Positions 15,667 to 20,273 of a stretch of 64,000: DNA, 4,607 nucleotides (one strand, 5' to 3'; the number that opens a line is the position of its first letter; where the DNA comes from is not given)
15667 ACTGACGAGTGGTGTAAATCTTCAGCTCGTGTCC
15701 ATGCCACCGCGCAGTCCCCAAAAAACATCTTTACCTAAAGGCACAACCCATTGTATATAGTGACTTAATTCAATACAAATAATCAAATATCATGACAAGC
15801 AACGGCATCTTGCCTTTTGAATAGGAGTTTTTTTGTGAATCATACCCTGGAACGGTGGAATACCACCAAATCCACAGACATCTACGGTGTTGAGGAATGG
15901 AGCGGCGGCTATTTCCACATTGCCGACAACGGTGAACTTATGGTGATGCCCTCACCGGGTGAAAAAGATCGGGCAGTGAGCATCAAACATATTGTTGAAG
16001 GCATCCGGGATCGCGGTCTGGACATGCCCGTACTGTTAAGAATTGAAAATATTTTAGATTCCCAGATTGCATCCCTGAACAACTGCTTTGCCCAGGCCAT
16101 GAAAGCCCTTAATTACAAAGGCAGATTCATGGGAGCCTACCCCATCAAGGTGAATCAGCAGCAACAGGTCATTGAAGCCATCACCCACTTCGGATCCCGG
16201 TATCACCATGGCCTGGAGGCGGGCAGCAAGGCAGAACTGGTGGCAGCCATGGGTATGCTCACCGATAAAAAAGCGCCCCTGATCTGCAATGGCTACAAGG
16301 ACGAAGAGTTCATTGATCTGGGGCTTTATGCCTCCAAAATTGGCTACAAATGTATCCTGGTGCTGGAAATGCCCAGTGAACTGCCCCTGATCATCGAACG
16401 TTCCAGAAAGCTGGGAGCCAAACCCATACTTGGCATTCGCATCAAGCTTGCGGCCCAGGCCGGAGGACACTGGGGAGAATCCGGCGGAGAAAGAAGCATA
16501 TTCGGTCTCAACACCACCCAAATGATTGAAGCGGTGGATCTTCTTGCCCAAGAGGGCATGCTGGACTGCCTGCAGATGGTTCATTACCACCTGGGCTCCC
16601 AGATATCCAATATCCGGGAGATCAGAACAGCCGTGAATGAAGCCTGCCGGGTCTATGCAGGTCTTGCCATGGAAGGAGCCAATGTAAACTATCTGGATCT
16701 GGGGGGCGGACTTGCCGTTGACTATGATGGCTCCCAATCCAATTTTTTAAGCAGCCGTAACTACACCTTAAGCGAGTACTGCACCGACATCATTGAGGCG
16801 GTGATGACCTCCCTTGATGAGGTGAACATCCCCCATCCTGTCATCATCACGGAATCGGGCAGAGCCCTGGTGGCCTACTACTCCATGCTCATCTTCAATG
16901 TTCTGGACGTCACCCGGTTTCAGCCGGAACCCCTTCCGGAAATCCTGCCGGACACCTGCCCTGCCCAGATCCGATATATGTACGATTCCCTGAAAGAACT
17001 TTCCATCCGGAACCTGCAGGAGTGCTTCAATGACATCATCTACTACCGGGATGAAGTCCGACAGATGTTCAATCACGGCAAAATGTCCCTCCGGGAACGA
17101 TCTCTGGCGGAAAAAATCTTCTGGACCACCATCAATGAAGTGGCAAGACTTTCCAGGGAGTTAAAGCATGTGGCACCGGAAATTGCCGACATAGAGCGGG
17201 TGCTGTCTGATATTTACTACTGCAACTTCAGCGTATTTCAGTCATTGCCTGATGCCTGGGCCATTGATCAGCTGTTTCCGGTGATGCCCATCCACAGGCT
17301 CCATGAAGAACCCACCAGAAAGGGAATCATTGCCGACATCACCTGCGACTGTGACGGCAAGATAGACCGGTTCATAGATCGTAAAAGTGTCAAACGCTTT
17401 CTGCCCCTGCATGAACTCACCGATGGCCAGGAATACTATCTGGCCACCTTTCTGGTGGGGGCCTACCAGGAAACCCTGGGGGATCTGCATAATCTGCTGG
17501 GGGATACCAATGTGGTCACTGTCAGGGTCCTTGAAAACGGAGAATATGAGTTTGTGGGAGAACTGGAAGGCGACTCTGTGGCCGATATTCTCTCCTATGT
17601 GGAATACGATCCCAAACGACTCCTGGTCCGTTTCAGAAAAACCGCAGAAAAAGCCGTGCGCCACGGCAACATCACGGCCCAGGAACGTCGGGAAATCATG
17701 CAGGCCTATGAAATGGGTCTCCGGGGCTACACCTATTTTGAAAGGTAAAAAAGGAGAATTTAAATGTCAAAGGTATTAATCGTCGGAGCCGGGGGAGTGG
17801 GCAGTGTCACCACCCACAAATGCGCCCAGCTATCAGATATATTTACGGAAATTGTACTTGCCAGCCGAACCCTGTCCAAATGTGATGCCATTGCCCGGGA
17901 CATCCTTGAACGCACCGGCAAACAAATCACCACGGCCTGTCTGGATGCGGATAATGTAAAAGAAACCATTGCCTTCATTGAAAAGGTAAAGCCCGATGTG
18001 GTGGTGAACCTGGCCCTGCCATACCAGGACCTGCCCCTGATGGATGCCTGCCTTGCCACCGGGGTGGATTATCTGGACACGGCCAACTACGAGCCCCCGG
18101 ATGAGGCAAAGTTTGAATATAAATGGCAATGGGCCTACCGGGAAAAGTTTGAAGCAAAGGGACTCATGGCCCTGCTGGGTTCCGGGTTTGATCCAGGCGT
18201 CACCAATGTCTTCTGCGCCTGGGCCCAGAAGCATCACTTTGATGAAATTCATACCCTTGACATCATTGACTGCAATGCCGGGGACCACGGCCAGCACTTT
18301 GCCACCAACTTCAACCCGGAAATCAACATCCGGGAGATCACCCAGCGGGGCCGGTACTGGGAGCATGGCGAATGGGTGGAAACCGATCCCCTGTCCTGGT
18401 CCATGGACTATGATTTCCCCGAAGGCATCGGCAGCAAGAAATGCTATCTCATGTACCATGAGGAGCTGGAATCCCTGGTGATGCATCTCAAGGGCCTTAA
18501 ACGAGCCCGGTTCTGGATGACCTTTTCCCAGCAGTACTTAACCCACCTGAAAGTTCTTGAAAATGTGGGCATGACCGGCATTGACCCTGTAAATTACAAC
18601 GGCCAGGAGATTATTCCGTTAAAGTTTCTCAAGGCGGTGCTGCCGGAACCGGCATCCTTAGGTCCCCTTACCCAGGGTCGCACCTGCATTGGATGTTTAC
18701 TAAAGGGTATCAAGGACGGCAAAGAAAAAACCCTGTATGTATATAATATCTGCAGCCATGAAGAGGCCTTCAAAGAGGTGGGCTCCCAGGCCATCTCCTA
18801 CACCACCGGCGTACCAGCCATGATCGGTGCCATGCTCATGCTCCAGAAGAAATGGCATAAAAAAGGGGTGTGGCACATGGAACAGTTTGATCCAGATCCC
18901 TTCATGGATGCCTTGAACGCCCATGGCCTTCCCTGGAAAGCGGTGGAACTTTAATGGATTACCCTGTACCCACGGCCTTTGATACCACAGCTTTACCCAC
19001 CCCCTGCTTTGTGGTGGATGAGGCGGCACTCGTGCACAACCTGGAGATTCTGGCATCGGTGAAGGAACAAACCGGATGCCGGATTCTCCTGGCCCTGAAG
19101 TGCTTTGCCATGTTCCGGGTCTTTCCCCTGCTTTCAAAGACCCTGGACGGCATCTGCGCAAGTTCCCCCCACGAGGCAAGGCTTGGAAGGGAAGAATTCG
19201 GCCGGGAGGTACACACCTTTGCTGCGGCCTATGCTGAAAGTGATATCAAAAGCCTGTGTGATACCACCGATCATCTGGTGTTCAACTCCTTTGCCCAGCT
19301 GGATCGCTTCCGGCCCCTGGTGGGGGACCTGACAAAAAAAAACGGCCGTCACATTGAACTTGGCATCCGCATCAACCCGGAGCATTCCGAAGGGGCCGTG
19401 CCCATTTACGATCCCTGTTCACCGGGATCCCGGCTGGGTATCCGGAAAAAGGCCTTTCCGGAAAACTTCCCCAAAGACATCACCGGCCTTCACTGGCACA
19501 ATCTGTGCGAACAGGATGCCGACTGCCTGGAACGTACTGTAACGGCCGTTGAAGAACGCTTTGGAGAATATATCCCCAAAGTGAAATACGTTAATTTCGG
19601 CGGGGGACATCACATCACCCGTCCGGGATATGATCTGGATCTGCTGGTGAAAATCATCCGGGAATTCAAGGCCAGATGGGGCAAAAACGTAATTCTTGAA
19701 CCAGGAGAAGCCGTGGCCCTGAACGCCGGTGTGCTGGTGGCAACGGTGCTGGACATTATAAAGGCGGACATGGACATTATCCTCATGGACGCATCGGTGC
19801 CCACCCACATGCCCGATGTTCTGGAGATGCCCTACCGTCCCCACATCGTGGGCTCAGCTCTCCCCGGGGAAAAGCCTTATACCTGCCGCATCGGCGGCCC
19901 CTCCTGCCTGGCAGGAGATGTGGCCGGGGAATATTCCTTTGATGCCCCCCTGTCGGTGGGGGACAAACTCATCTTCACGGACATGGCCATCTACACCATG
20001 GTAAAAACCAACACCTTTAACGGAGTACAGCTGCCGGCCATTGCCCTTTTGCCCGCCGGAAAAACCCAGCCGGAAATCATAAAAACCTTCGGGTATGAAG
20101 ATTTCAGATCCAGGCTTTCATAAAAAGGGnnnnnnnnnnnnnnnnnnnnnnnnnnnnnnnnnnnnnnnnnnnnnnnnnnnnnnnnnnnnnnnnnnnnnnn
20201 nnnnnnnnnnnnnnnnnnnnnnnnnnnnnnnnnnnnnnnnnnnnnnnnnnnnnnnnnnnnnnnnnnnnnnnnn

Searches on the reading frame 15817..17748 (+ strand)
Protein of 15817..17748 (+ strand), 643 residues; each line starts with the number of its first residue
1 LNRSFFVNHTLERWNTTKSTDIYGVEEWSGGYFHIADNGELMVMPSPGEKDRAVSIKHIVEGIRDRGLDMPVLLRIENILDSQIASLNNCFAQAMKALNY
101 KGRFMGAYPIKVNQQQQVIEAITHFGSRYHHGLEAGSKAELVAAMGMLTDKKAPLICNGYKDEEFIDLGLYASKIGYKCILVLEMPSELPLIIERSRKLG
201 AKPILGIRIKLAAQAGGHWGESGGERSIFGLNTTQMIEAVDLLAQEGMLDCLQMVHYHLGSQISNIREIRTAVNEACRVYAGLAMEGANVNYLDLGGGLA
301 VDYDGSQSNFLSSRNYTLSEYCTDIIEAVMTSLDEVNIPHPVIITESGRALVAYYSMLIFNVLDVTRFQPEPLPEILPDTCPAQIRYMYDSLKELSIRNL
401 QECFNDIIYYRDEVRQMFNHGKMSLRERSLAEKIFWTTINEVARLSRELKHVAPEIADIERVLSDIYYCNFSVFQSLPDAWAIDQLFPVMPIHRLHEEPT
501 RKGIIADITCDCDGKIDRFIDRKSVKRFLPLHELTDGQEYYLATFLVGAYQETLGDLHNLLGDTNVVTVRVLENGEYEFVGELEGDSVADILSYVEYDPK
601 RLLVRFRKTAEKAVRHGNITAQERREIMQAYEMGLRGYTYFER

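Call 19: search_protein_families(library=pfam, proteins=[window:15817-17748:+])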
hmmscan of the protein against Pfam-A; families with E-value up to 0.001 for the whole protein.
window:15817-17748:+ (643 aa): 3 families
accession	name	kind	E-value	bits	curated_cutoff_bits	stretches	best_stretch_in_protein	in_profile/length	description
PF02784.22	Orn_Arg_deC_N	-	6.7e-34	117.8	23.4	1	88-353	5-247/247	Pyridoxal-dependent decarboxylase, pyridoxal binding domain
PF17810.6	Arg_decarb_HB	-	4.8e-22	78.5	23.3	1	381-458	4-81/84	Arginine decarboxylase helical bundle domain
PF17944.6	Arg_decarbox_C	-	1.3e-18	67.7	23.3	1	588-641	1-51/51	Arginine decarboxylase C-terminal helical extension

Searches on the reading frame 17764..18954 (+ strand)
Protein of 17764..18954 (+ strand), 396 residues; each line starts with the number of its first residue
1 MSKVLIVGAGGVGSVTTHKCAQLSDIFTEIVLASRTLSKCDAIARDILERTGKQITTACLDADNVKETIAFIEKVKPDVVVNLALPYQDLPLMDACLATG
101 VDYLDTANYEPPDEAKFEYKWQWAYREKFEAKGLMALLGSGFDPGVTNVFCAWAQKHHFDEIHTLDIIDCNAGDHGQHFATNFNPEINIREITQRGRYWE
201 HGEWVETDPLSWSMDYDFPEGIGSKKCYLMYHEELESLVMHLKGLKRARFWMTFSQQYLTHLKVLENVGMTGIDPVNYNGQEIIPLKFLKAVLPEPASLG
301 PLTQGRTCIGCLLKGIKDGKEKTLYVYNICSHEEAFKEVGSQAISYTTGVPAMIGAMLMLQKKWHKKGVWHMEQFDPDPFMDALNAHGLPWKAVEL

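Call 19: search_protein_families(library=pfam, proteins=[window:17764-18954:+])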
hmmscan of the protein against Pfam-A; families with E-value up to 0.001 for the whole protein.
window:17764-18954:+ (396 aa): 2 families
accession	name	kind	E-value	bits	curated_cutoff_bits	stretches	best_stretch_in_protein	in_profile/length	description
PF16653.10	Sacchrp_dh_C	-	5.3e-44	151.8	31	1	141-389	1-265/265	Saccharopine dehydrogenase C-terminal domain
PF03435.24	Sacchrp_dh_NADP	-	1.2e-34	119.8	25.1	1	4-137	1-129/129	Saccharopine dehydrogenase NADP binding domain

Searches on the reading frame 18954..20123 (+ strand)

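Call 19: search_protein_families(library=pfam, proteins=[window:18954-20123:+])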
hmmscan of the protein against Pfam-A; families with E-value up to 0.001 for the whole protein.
window:18954-20123:+ (389 aa): 1 family
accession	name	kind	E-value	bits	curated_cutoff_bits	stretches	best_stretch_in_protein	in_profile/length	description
PF00278.28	Orn_DAP_Arg_deC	-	1.4e-12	48.2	23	1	90-344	5-94/95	Pyridoxal-dependent decarboxylase, C-terminal sheet domain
